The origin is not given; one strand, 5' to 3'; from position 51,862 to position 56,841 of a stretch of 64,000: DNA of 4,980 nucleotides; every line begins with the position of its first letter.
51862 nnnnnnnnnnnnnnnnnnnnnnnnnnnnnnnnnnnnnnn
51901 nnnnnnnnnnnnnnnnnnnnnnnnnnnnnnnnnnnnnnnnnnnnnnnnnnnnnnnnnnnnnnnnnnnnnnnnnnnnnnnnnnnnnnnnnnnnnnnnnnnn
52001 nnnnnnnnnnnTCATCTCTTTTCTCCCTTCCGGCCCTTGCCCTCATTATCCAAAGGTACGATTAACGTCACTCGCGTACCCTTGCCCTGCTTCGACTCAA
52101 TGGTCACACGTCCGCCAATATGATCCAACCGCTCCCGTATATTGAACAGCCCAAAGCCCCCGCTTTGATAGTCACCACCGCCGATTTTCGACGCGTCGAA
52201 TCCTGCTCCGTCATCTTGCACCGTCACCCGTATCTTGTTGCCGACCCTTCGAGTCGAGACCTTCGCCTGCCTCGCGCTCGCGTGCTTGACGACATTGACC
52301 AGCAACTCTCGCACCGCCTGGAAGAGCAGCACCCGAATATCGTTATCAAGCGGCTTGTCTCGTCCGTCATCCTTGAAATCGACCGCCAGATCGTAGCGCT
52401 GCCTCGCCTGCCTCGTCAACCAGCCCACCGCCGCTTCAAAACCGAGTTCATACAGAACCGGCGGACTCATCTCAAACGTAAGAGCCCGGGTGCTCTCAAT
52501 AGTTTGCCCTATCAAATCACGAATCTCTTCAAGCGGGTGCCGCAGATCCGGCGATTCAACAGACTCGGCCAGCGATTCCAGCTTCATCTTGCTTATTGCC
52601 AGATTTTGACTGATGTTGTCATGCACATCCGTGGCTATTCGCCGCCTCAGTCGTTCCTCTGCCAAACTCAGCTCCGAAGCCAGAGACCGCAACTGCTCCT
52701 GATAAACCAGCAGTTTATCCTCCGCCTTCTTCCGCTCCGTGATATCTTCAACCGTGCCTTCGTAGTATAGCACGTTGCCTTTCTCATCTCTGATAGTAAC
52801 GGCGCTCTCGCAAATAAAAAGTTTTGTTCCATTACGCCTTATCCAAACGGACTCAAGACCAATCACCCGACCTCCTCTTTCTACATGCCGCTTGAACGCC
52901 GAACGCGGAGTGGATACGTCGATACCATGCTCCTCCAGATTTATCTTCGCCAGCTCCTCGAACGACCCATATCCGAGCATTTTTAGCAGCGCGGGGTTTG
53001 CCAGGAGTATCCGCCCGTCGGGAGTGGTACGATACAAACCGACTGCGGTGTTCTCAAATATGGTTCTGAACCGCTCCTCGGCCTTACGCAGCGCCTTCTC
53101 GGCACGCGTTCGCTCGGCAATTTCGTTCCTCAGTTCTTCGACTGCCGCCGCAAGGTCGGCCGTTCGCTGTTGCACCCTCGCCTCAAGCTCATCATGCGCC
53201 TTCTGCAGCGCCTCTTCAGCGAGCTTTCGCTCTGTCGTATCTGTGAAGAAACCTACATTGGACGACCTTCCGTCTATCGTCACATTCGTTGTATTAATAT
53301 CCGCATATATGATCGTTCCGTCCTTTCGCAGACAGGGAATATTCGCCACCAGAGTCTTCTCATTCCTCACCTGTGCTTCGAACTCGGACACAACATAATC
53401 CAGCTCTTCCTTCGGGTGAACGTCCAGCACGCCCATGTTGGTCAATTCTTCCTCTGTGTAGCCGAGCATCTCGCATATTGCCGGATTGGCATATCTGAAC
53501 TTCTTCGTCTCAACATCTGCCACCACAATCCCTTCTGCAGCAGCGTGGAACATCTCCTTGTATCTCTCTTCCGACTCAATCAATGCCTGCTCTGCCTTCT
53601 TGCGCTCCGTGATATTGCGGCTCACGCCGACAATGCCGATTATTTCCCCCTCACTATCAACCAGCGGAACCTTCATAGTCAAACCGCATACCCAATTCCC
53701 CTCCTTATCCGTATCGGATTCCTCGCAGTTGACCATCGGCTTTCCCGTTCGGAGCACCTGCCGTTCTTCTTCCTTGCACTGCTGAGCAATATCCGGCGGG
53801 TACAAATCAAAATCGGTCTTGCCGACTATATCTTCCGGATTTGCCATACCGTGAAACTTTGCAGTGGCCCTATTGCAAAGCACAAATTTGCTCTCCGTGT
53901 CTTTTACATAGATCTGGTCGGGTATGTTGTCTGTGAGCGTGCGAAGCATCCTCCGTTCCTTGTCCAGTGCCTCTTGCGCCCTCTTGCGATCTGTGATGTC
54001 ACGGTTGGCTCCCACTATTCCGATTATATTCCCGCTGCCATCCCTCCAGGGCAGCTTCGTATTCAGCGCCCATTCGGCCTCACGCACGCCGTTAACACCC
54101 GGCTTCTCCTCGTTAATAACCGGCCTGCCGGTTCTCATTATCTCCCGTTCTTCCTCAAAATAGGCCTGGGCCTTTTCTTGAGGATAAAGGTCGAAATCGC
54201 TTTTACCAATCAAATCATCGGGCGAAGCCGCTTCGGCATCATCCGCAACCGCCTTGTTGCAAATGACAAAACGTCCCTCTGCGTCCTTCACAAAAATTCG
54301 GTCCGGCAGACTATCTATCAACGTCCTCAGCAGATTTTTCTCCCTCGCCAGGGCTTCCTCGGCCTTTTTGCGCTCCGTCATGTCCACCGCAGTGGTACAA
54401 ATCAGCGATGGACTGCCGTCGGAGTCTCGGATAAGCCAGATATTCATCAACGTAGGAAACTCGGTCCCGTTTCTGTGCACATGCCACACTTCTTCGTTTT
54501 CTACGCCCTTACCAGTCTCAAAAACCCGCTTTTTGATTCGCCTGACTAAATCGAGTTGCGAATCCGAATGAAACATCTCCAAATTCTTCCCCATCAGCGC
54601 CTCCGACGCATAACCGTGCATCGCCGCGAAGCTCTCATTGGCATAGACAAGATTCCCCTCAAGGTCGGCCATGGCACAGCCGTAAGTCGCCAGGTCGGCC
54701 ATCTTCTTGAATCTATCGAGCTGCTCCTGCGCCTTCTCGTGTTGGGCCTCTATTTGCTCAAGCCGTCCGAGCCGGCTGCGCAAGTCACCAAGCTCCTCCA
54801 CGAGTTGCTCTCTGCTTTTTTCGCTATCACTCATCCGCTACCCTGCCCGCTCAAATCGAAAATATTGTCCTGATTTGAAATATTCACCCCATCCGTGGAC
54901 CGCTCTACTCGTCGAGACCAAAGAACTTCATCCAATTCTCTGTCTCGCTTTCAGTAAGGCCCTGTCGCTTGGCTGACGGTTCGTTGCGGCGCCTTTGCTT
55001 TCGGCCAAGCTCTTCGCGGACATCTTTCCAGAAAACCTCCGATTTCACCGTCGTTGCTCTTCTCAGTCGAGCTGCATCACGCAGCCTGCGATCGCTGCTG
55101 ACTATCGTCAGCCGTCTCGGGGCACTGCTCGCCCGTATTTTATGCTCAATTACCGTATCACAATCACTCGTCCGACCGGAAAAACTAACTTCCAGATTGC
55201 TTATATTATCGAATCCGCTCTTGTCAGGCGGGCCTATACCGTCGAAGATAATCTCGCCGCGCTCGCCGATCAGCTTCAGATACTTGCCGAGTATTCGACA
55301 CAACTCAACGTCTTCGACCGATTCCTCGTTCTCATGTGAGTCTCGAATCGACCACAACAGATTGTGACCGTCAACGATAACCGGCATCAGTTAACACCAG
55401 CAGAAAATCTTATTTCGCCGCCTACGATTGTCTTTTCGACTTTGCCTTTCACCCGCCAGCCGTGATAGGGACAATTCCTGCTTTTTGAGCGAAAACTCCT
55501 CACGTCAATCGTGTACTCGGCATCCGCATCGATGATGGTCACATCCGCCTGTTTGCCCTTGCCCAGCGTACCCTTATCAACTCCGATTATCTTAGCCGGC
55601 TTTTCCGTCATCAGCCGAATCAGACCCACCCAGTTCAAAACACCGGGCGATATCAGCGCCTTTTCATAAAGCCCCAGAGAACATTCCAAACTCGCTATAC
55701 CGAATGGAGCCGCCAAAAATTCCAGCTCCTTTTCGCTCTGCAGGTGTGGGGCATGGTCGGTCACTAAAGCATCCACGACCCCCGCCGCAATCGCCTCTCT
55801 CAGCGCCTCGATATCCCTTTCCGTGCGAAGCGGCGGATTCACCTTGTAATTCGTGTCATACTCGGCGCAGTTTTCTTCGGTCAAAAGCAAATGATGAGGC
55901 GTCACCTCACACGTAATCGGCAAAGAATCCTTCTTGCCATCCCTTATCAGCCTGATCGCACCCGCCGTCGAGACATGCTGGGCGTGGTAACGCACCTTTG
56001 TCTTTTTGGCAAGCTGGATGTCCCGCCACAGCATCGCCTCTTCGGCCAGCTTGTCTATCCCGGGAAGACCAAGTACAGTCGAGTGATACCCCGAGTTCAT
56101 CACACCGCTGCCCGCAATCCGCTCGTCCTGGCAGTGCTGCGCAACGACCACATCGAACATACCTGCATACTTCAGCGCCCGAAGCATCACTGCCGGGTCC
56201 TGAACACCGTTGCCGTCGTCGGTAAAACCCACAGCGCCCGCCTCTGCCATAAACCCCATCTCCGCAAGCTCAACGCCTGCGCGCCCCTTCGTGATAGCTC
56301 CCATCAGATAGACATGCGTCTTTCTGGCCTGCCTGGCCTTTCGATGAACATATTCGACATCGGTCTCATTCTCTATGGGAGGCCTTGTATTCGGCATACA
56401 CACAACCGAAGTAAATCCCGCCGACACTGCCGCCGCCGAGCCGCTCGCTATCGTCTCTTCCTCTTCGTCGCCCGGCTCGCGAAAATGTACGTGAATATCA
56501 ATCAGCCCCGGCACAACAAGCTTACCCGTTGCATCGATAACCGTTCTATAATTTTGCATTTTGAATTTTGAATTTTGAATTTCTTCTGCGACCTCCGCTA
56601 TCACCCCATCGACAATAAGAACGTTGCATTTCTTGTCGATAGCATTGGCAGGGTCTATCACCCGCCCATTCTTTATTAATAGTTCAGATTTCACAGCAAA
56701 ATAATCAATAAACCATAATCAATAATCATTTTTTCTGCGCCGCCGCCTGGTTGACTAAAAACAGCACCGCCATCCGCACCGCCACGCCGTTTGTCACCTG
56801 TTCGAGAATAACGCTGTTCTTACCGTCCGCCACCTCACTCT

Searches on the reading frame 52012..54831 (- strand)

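Call 78: search_protein_families(library=pfam, proteins=[window:52012-54831:-], max_evalue=0.00001)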
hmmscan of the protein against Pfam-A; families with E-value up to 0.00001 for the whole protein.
window:52012-54831:- (939 aa): 8 families
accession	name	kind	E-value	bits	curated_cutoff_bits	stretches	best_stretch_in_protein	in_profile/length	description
PF08448.16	PAS_4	-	2.8e-69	230.7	23.1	3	173-284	2-110/110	PAS fold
PF13426.13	PAS_9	-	7.7e-58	193.6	27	5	51-153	3-103/103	PAS domain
PF00989.32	PAS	-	1.8e-54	183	22.6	5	422-518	1-97/113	PAS fold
PF13188.13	PAS_8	-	4.5e-36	122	21.8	2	422-463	1-38/65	PAS domain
PF08447.18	PAS_3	-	3e-24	85.6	25.6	1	447-517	3-75/89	PAS fold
PF02518.31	HATPase_c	-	5.8e-17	62.6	26.4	1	834-928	4-110/111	Histidine kinase-, DNA gyrase B-, and HSP90-like ATPase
PF07730.19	HisKA_3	-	5.9e-10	40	24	1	729-792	2-67/68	Histidine kinase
PF13581.12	HATPase_c_2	-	1.3e-07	32.1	27.4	1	838-924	34-126/127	Histidine kinase-like ATPase domain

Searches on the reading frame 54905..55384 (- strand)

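Call 78: search_protein_families(library=pfam, proteins=[window:54905-55384:-], max_evalue=0.00001)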
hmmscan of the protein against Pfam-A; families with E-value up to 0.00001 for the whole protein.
window:54905-55384:- (159 aa): 1 family
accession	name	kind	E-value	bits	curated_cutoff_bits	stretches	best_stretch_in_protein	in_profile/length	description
PF05991.17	NYN_YacP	-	8e-13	49.1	24.6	1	2-147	1-157/166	YacP-like NYN domain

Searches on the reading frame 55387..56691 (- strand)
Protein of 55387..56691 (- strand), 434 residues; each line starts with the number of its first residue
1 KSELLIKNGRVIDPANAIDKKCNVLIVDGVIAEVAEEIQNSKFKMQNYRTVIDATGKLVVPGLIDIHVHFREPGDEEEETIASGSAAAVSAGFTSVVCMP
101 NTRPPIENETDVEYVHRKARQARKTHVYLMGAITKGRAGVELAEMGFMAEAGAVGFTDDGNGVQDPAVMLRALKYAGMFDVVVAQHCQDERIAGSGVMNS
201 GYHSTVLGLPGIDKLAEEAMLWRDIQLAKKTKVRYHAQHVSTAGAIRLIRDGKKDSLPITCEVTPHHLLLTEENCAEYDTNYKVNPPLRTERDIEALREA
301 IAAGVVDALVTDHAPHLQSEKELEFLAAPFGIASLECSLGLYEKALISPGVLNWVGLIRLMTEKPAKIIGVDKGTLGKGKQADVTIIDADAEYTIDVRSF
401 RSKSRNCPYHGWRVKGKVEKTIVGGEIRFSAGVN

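Call 78: search_protein_families(library=pfam, proteins=[window:55387-56691:-], max_evalue=0.00001)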
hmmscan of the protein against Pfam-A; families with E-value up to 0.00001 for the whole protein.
window:55387-56691:- (434 aa): 3 families
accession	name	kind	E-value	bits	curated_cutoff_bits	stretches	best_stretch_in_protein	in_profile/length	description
PF01979.26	Amidohydro_1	-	1.9e-31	110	25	1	58-427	1-344/345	Amidohydrolase family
PF07969.17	Amidohydro_3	-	2.3e-15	57.5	29.7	1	294-428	356-471/472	Amidohydrolase family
PF12890.13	DHOase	-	9.5e-08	32.7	21.2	1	56-242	1-139/142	Dihydro-orotase-like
